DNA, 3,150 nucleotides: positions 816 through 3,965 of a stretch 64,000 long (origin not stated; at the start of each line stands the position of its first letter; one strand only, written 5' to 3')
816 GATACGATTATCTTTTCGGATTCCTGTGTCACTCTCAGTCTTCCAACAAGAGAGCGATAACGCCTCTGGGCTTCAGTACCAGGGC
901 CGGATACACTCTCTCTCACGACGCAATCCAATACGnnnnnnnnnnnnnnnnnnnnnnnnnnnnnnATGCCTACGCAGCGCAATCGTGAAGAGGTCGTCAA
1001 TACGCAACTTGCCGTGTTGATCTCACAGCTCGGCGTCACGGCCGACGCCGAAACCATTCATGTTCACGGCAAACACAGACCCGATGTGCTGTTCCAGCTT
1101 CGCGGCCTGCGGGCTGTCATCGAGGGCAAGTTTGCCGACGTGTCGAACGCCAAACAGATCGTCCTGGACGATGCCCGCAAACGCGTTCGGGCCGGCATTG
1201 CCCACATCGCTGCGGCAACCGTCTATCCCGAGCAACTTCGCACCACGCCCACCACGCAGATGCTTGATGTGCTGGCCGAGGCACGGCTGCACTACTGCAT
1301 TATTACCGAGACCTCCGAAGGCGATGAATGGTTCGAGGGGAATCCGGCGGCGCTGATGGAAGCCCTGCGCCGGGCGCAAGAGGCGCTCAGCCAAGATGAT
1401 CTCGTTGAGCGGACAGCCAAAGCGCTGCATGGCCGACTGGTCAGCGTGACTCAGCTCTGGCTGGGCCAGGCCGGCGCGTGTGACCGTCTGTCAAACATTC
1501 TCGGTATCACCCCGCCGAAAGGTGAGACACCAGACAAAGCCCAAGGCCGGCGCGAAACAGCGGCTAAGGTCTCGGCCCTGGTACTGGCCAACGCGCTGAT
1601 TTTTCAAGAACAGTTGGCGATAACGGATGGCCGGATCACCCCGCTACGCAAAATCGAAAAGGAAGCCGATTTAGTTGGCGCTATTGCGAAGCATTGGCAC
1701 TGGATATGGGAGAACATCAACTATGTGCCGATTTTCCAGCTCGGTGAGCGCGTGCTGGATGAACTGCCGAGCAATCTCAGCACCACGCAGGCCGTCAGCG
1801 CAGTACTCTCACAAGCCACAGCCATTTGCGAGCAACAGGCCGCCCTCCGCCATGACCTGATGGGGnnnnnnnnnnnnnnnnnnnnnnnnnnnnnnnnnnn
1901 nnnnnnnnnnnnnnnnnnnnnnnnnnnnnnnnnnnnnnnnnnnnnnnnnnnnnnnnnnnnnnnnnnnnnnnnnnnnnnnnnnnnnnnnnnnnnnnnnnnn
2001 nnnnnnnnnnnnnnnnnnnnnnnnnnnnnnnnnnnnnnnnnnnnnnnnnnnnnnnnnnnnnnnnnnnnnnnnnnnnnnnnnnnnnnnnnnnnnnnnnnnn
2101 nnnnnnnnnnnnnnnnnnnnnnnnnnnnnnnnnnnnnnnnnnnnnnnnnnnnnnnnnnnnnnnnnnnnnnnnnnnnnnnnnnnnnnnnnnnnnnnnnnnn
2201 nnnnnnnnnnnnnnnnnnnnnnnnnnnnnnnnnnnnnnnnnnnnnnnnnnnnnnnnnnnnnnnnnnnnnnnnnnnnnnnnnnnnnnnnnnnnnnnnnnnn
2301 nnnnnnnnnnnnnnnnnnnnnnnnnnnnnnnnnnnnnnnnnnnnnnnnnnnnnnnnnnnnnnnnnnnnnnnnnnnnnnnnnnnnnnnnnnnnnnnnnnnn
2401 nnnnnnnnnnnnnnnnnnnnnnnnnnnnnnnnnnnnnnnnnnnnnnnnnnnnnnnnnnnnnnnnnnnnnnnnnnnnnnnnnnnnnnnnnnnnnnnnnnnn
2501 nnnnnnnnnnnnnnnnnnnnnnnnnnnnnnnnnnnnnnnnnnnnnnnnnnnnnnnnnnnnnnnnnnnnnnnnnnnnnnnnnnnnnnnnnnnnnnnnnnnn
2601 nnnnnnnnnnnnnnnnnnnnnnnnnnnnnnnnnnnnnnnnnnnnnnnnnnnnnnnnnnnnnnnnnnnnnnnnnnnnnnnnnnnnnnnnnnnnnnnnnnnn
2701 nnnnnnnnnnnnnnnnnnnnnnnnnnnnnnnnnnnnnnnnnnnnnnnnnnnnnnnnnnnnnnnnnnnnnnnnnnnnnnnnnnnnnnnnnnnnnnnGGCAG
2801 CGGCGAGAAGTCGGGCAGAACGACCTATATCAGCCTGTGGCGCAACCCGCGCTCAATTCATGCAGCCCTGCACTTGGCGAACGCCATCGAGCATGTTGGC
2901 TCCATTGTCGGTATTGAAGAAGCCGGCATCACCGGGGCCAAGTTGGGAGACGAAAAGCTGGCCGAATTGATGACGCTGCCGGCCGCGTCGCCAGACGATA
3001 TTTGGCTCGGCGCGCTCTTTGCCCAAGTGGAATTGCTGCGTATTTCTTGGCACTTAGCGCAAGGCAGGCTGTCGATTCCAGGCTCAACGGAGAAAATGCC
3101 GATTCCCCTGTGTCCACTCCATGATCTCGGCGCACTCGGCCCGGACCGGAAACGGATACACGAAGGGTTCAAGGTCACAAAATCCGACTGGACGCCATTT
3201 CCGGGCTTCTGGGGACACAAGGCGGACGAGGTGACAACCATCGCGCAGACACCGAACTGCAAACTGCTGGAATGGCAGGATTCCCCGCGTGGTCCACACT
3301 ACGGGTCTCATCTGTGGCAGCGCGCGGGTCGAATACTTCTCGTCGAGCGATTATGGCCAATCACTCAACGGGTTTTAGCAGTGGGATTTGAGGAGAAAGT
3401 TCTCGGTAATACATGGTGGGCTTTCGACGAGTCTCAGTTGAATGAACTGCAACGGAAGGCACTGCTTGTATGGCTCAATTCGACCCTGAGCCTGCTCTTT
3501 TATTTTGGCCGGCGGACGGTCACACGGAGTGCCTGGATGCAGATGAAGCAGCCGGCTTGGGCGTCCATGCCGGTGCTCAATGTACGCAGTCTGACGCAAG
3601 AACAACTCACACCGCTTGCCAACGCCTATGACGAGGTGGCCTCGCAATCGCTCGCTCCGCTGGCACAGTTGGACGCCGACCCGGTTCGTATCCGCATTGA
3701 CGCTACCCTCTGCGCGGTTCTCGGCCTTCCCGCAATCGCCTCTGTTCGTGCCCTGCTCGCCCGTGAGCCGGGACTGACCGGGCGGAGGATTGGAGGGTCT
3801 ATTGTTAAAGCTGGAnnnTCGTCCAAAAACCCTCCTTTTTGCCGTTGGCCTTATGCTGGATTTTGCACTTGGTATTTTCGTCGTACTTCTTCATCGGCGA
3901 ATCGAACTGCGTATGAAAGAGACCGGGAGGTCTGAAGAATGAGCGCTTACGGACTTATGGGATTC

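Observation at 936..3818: Single-chain MmeI-like restriction-modification enzyme next to an orphan antitoxin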

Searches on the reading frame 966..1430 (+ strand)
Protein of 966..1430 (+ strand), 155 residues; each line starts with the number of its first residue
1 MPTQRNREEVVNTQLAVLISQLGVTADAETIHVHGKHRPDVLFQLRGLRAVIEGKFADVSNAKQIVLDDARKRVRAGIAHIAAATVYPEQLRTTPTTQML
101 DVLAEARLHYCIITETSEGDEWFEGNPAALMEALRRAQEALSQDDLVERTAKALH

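Call 38: predict_structure(alignment_id=A3)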
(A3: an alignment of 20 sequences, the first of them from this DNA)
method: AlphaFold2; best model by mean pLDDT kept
length: 155 residues; sequences in the alignment: 20
mean_pLDDT: 80.5   pTM: 0.78
mean pLDDT of the five models: 80.5, 80.1, 79.9, 79.3, 77.9
residues with pLDDT >= 90: 66; 70-90: 53; 50-70: 23; < 50: 13
segments of 3 or more residues with pLDDT < 50: 24-28, 34-38
pLDDT, mean of each block of 10 residues (from residue 1): 65 84 52 50 78 92 93 90 94 90 94 83 93 88 72 60
secondary structure, 60 per line:
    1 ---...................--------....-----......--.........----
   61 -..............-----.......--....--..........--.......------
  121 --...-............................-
elements in order: H4-22 E31-34 E40-45 E48-56 H62-75 E81-87 H90-93 H96-105 E108-114 E123-125 H127-154

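Call 41: fold_search(model_id=the predicted structure, library=pdb)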
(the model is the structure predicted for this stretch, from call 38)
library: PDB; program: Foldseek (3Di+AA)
matches with E <= 10: 554; with E <= 0.001: 0
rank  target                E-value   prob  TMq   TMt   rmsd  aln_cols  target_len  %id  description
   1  9kqh_A                2.3e-02  0.35  0.26  0.08   9.9       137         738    7  Crystal structure of Finegoldia magna DinG in complex with ssDNA and ADPNP (released 2025-12-03)
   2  6i2v                  2.8e-02  0.44  0.28  0.37  13.5       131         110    8  Pilotin from Vibrio vulnificus type 2 secretion system, EpsS. (released 2019-04-10)
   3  4rpa_A                3.7e-02  0.89  0.34  0.19   4.3       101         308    9  Crystal structure of inorganic pyrophosphatase from Staphylococcus aureus in complex with Mn2+ (released 2015-01-21)
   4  3ajv_C                3.7e-02  0.84  0.33  0.32   4.1        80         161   10  Splicing endonuclease from Aeropyrum pernix (released 2010-11-17)
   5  2zyz_C                4.5e-02  0.92  0.39  0.57   3.6       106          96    8  Pyrobaculum aerophilum splicing endonuclease (released 2009-06-23)
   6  2eo0_A                4.8e-02  0.72  0.41  0.46   7.2       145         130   14  Crystal Structure of Holliday Junction Resolvase ST1444 (released 2007-10-02)
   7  3ajv_A                5.1e-02  0.77  0.32  0.30   4.3        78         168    9  Splicing endonuclease from Aeropyrum pernix (released 2010-11-17)
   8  9m0m                  5.1e-02  0.69  0.25  0.14   4.7        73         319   12  Crystal structure of a thermophilic family II inorganic pyrophosphatase in Thermodesulfobacterium commune (released 2026-03-04)
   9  6ll7_A                5.8e-02  0.90  0.36  0.20   4.1       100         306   11  Type II inorganic pyrophosphatase (PPase) from the psychrophilic bacterium Shewanella sp. AS-11, Mn-activated form (released 2020-03-25)
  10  2zyz_A                6.2e-02  0.85  0.40  0.59   5.0       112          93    8  Pyrobaculum aerophilum splicing endonuclease (released 2009-06-23)
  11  1k20_A                6.2e-02  0.75  0.28  0.15   4.9        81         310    7  Inorganic Pyrophosphatase (family II) from Streptococcus gordonii at 1.5 A resolution (released 2001-10-31)
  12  2eo0_B                6.2e-02  0.66  0.40  0.47   7.0       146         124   15  Crystal Structure of Holliday Junction Resolvase ST1444 (released 2007-10-02)
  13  2eb0_A                7.5e-02  0.91  0.37  0.20   3.9        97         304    6  Crystal structure of Methanococcus jannaschii putative family II inorganic pyrophosphatase (released 2007-08-07)
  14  2qb6_A                7.5e-02  0.54  0.27  0.12   9.1        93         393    6  Saccharomyces cerevisiae cytosolic exopolyphosphatase, sulfate complex (released 2007-12-11)
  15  2enx_A                8.0e-02  0.77  0.29  0.15   4.5        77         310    6  Structure of the family II inorganic pyrophosphatase from Streptococcus agalactiae at 2.8 resolution (released 2007-05-29)
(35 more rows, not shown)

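Call 42: search_solved_structures(query=A2, max_evalue=10, show_alignments=3)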
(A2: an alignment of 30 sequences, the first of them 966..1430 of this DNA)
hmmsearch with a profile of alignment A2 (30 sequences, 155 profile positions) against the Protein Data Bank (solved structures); distinct sequences matched with E-value up to 10: 2.
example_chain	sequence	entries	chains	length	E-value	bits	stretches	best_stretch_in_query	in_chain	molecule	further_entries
3ed5_A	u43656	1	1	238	0.65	13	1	5-33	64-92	YfnB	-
3i76_A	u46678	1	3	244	0.67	12.9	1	5-33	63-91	Putative HAD-hydrolase yfnB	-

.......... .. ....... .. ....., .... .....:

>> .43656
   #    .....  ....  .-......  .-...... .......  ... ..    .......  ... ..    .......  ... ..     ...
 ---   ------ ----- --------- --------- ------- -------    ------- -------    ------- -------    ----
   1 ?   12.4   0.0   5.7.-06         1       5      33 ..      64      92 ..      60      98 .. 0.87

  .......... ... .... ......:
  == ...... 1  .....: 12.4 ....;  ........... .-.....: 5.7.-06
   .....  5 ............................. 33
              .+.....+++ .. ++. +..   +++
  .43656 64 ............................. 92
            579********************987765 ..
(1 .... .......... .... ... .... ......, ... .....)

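Call 45: search_protein_representatives(alignment_id=A3)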
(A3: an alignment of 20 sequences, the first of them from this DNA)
Query: 20 sequences, 155 profile positions. Proteins with E-value up to 0.001 (for the whole library): 456; up to 1e-10: 292; up to 1e-30: 39. The best 150 are listed.
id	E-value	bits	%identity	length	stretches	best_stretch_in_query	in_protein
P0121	3.1e-82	290.0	-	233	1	1-155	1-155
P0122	1.1e-71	255.8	-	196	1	4-154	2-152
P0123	2.0e-60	219.2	-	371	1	1-155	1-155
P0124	8.7e-55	200.9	-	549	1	1-154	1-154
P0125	2.1e-54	199.7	-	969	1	1-155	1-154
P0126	2.2e-52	193.1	-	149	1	2-98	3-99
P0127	3.8e-52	192.3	-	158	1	2-107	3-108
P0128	2.0e-51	190.0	-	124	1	1-107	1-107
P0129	8.7e-50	184.7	-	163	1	32-155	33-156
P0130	1.0e-49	184.5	-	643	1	1-155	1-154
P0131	5.4e-49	182.1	-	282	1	4-155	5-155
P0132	2.7e-47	176.6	-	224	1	3-154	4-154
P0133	1.2e-46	174.4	-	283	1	47-155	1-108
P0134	1.4e-44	167.8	-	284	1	4-152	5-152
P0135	1.8e-44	167.4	-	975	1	5-152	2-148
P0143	9.4e-36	139.1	-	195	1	3-154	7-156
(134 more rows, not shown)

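Call 47: find_homologous_proteins(query=P0143, max_evalue=0.001)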
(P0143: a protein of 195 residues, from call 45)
Query P0143 (195 aa): 130 proteins with E <= 0.001 among 547 candidates; the best 120 are listed.
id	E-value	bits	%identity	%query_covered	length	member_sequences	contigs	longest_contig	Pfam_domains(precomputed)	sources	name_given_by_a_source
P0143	2.4e-122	423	100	100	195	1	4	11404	-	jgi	jgi:hypothetical protein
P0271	1.1e-90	320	78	97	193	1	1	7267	-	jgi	jgi:hypothetical protein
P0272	7.7e-90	317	75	100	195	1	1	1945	-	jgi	jgi:hypothetical protein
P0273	1.7e-89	316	78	96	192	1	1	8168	-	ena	-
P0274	6.4e-89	314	77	96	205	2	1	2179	-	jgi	jgi:hypothetical protein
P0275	7.0e-85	301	75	96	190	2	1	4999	-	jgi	jgi:hypothetical protein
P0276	1.7e-84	300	73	96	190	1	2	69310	-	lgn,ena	-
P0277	6.6e-82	292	71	96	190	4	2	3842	-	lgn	-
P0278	7.9e-80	285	69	96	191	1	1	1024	-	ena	-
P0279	1.4e-79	284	70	96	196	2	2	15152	-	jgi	-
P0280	5.0e-79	282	72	94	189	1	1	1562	-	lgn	-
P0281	7.3e-79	282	71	96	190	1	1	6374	-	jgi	jgi:hypothetical protein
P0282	1.7e-78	280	69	96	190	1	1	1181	-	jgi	jgi:hypothetical protein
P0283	3.0e-78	280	68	97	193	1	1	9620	-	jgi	jgi:hypothetical protein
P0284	3.1e-76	273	68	96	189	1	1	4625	-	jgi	jgi:hypothetical protein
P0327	2.4e-53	198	53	93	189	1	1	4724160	-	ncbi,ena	-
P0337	7.5e-52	194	51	95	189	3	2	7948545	-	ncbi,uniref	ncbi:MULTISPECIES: hypothetical protein [Mesorhizobium]|uniref:Uncharacterized protein n=2 Tax=Mesor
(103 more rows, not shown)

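Call 48: find_encoding_contigs(protein=P0337, flank=8000, max_places=2)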
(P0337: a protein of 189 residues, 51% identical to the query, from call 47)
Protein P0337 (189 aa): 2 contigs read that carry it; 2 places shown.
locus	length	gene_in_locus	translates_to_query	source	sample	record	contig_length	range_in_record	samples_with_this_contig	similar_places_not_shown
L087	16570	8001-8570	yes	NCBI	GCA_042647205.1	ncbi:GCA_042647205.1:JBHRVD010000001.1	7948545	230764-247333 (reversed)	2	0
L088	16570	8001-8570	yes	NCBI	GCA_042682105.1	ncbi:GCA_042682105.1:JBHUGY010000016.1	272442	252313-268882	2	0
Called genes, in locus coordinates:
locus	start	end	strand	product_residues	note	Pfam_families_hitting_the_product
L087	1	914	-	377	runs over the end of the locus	PF01321:Creatinase_N, PF00557:Peptidase_M24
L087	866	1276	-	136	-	-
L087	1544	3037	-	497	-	PF02321:OEP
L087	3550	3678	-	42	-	-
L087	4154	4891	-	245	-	PF04055:Radical_SAM (weak)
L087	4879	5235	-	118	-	PF01242:PTPS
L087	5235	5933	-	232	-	PF06508:QueC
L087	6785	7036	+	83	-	PF19551:DUF6074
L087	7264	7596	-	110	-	-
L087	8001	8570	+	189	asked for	-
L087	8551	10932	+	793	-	-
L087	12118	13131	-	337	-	-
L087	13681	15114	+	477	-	PF13546:DDE_5, PF01609:DDE_Tnp_1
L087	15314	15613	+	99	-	PF10459:Peptidase_S46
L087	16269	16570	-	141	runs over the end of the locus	PF00196:GerE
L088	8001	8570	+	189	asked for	-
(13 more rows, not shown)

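Call 49: find_encoding_contigs(protein=P0327, flank=8000, max_places=2)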
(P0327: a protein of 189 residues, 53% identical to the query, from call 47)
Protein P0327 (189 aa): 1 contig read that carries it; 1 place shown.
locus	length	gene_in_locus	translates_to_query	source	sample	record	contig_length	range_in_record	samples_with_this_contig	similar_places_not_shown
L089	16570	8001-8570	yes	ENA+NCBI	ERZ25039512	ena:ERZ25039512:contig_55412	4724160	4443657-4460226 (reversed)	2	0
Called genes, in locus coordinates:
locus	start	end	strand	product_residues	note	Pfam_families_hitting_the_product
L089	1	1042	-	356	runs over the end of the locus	PF00154:RecA_N, PF06745:ATPase, PF08423:Rad51 (weak), PF27531:MT3502_N, PF21096:RecA_C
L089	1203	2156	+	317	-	PF12760:Zn_ribbon_IS1595, PF12762:DDE_Tnp_IS1595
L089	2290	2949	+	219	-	-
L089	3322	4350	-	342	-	PF13379:NMT1_2, PF09084:NMT1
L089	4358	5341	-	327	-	PF09084:NMT1, PF12974:Phosphonate-bd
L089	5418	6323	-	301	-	PF12973:Cupin_7 (weak)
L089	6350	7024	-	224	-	PF00392:GntR, PF07729:FCD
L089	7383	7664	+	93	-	-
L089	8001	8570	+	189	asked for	-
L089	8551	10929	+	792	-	PF02384:N6_Mtase (faint)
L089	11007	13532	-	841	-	PF13188:PAS_8 (faint), PF13426:PAS_9 (faint), PF00989:PAS (weak), PF08448:PAS_4, PF00512:HisKA, PF02518:HATPase_c, PF00072:Response_reg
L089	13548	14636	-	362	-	PF01312:Bac_export_2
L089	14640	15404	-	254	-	PF01311:Bac_export_1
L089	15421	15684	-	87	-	PF01313:Bac_export_3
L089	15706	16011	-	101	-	PF02049:FliE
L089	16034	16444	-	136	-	PF00460:Flg_bb_rod (weak), PF06429:Flg_bbr_C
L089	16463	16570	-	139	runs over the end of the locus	-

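Call 50: find_encoding_contigs(protein=P0276, flank=8000, max_places=2)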
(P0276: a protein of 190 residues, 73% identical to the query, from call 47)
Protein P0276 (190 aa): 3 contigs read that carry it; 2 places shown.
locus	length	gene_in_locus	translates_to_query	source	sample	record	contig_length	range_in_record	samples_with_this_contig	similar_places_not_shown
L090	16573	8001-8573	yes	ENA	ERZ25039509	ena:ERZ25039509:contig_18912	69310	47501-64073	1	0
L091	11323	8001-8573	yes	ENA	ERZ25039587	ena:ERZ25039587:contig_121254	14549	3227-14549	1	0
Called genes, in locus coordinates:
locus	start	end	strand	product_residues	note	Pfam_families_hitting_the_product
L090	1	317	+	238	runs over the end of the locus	PF13545:HTH_Crp_2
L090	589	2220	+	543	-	PF13231:PMT_2 (weak)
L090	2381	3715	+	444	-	PF22694:CtpB_N-like, PF00595:PDZ (weak), PF13180:PDZ_2, PF17820:PDZ_6, PF03572:Peptidase_S41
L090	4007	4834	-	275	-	-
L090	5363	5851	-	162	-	-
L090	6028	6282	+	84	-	-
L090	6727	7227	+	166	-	-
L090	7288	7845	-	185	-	-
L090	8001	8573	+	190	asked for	-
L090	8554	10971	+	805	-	PF02384:N6_Mtase (faint)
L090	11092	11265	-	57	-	-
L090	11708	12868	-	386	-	PF01548:DEDD_Tnp_IS110, PF02371:Transposase_20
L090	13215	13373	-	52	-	-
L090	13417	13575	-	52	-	-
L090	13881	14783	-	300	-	-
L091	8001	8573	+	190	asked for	-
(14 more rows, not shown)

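Call 55: search_protein_families(library=pfam, alignment_id=A4, max_evalue=10)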
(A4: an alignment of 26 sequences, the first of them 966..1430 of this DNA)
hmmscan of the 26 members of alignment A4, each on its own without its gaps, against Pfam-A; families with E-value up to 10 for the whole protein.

A. member 1, window:966-1430:+ (155 aa): 0 families

B. families by the number of members that match (of 26 scanned): 10 families
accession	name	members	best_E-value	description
PF06054.18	CoiA_nuc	5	0.0092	Competence protein CoiA, nuclease-like domain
PF14586.11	MHC_I_2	2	0.031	Class I Histocompatibility antigen, NKG2D ligand, domains 1 and 2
PF24920.1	C2_TCB1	1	0.029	Tricalbin-1-like, C2 domain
PF21597.2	TetR_C_43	1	0.034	Transcriptional regulator SbtR-like, C-terminal domain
PF12631.12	MnmE_helical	1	0.05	MnmE helical domain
PF21658.2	LNYV_PP_C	1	0.085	Lettuce necrotic yellow virus phosphoprotein C-terminal domain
PF20914.2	DNA_pol_IIIA_C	1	0.1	DNA polymerase III subunit alpha, C-terminal domain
PF00762.24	Ferrochelatase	1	0.15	Ferrochelatase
PF01931.24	NTPase_I-T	1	0.17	Protein of unknown function DUF84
PF01910.22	Thiamine_BP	1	0.19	Thiamine-binding protein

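Call 61: search_protein_families(library=pfam, proteins=[L089:8551-10926:+], max_evalue=0.01)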
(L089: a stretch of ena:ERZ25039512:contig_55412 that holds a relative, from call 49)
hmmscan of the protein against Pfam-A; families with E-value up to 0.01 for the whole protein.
L089:8551-10926:+ (792 aa): 1 family
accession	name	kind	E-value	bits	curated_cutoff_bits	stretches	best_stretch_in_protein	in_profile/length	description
PF02384.22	N6_Mtase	-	2.9e-06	27.3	20.4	1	111-205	3-90/311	N-6 DNA Methylase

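Call 71: fold_search(model_id=the predicted structure, library=viral)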
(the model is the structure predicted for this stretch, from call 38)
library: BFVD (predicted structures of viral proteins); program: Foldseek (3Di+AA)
matches with E <= 10: 909; with E <= 0.001: 1
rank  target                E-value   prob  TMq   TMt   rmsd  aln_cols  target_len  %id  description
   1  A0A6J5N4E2            8.9e-04  0.92  0.33  0.28  11.0       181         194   11  Uncharacterized protein [uncultured Caudovirales phage]
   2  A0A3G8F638            2.2e-03  0.97  0.33  0.28   8.0       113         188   13  (no name in the UniProt tables at hand)
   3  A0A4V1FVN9            3.1e-03  0.93  0.38  0.42  11.1       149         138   13  (no name in the UniProt tables at hand)
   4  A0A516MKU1            4.5e-03  0.63  0.25  0.31  15.1       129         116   12  (no name in the UniProt tables at hand)
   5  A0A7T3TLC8            5.2e-03  0.93  0.36  0.20   6.4       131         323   11  (no name in the UniProt tables at hand)
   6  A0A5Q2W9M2            5.5e-03  0.97  0.42  0.46   5.8       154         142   16  (no name in the UniProt tables at hand)
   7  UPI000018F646         8.2e-03  0.99  0.48  0.56   4.6       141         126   13  (no name look-up for this kind of identifier)
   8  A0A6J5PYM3            8.2e-03  0.90  0.42  0.22   5.8       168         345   10  Uncharacterized protein [uncultured Caudovirales phage]
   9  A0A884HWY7            1.1e-02  0.72  0.31  0.34   9.3       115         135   10  (no name in the UniProt tables at hand)
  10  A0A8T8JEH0            1.1e-02  0.90  0.39  0.45   5.8       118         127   19  (no name in the UniProt tables at hand)
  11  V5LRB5                1.2e-02  0.85  0.42  0.19  10.8       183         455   10  (no name in the UniProt tables at hand)
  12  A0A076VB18            1.3e-02  0.51  0.26  0.30   8.3       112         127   12  (no name in the UniProt tables at hand)
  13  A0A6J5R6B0            1.9e-02  0.95  0.47  0.55   5.3       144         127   14  Uncharacterized protein [uncultured Caudovirales phage]
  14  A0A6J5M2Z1            2.0e-02  0.95  0.30  0.14   6.9        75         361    8  Calcineurin-like phosphoesterase domain, ApaH type [uncultured Caudovirales phage]
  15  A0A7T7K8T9            2.0e-02  0.90  0.44  0.51   5.7       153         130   12  (no name in the UniProt tables at hand)
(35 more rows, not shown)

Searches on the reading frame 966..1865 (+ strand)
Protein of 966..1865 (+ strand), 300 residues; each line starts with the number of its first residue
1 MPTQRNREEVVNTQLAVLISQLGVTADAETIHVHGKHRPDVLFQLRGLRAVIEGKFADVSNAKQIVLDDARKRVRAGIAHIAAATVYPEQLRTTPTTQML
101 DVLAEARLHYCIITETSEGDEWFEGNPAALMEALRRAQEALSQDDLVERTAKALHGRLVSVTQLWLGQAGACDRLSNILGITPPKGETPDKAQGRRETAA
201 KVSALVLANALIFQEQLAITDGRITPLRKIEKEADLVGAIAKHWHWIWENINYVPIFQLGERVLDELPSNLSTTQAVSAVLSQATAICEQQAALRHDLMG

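Call 21: search_protein_families(library=pfam, proteins=[window:966-1865:+], max_evalue=10)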
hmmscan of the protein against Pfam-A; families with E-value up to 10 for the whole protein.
window:966-1865:+ (300 aa): 0 families

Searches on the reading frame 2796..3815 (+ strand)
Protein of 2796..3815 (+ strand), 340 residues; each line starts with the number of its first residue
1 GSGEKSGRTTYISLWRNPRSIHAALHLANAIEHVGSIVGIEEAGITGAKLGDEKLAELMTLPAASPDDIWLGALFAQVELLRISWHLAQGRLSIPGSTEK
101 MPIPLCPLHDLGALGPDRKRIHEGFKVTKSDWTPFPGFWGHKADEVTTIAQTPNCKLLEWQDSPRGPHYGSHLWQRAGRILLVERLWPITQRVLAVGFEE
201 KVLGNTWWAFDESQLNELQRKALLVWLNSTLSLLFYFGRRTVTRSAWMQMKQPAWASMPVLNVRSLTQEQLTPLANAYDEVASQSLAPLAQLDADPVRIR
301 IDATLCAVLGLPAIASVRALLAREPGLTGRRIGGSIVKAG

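Call 21: search_protein_families(library=pfam, proteins=[window:2796-3815:+], max_evalue=10)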
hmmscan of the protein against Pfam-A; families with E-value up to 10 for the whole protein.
window:2796-3815:+ (340 aa): 1 family
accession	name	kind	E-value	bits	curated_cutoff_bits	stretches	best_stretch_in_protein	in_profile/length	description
PF00434.23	VP7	-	0.37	10.3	25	1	211-304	161-253/336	Glycoprotein VP7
